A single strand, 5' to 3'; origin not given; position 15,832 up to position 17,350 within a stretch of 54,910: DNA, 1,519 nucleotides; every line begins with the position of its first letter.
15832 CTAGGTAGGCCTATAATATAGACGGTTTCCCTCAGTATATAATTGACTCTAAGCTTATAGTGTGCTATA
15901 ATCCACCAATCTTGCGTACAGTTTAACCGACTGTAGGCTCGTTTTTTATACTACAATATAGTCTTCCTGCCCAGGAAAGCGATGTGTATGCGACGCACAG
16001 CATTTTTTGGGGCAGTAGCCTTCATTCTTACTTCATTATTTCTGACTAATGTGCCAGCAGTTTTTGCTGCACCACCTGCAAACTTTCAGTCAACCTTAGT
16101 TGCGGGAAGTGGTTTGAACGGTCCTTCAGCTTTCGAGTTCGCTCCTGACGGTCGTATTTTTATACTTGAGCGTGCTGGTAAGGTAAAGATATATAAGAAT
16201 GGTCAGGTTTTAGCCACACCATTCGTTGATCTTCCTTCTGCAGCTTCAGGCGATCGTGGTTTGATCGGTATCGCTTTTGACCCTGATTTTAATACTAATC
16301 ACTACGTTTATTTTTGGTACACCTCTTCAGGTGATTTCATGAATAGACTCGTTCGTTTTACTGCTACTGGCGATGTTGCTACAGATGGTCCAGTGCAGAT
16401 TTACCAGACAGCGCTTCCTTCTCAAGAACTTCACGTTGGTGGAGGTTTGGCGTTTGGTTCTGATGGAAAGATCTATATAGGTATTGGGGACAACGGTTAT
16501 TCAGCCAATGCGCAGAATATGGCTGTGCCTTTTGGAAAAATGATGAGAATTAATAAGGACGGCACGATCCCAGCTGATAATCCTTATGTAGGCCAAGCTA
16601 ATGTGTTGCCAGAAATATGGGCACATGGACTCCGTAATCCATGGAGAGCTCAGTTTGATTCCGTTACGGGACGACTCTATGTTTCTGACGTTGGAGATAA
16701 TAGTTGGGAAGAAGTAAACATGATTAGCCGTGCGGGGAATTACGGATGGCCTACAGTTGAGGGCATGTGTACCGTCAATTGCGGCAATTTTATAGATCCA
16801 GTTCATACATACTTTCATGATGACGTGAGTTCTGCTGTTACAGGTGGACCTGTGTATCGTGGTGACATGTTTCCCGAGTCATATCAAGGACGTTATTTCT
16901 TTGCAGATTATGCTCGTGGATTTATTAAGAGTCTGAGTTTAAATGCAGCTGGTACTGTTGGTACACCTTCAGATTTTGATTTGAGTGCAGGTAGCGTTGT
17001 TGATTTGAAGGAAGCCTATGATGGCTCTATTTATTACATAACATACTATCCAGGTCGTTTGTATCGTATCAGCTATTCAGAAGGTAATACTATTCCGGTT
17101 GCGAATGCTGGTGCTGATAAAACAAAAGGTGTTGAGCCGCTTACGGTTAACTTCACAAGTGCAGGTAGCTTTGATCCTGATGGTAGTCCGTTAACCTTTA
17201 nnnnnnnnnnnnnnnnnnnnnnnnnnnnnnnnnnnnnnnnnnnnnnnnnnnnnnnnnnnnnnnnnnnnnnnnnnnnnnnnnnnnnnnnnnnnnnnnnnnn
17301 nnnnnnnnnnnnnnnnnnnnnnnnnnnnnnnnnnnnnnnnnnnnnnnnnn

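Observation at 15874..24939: Three-gene exopolysaccharide-like module built from unusual domain fusions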

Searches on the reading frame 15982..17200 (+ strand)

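Call 67: search_solved_structures(query=window:15982-17200:+, max_evalue=0.00001, show_alignments=1)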
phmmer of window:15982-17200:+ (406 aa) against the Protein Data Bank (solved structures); distinct sequences matched with E-value up to 0.00001: 13.
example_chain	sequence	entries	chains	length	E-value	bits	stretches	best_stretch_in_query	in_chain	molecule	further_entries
2ism_A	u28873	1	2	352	2e-34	122.2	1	43-304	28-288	Putative oxidoreductase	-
3a9g_A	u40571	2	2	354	3.1e-33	118.3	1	43-299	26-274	Putative uncharacterized protein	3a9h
2g8s_A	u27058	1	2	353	2e-30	109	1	41-355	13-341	Glucose/sorbosone dehydrogenases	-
8re0_A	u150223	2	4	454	2.2e-30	108.9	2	25-174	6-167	Quinoprotein glucose dehydrogenase B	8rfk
1c9u_A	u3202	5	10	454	2.3e-30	108.8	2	25-174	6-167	SOLUBLE QUINOPROTEIN GLUCOSE DEHYDROGENASE | PROTEIN (SOLUBLE QUINOPROTEIN GLUCOSE DEHYDROGENASE) | Quinoprotein glucose dehydrogenase B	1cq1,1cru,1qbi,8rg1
5min_A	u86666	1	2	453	3.6e-30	108.2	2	25-174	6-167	Quinoprotein glucose dehydrogenase B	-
7cdy_A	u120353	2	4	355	8.5e-29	103.6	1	43-354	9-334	glucose dehydrogenase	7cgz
3das_A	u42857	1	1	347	1.2e-28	103.1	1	30-285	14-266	Putative oxidoreductase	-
2wfx_B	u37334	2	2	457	1.6e-16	63.2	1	43-237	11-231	HEDGEHOG-INTERACTING PROTEIN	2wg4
2wft_A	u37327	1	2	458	1.6e-16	63.2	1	43-237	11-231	HEDGEHOG-INTERACTING PROTEIN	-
7pgm_A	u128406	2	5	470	1.7e-16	63.1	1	43-237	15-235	Hedgehog-interacting protein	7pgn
2wg3_C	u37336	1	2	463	1.7e-16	63.1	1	43-237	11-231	HEDGEHOG-INTERACTING PROTEIN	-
3ho3_A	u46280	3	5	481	1.8e-16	63.1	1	43-237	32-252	Hedgehog-interacting protein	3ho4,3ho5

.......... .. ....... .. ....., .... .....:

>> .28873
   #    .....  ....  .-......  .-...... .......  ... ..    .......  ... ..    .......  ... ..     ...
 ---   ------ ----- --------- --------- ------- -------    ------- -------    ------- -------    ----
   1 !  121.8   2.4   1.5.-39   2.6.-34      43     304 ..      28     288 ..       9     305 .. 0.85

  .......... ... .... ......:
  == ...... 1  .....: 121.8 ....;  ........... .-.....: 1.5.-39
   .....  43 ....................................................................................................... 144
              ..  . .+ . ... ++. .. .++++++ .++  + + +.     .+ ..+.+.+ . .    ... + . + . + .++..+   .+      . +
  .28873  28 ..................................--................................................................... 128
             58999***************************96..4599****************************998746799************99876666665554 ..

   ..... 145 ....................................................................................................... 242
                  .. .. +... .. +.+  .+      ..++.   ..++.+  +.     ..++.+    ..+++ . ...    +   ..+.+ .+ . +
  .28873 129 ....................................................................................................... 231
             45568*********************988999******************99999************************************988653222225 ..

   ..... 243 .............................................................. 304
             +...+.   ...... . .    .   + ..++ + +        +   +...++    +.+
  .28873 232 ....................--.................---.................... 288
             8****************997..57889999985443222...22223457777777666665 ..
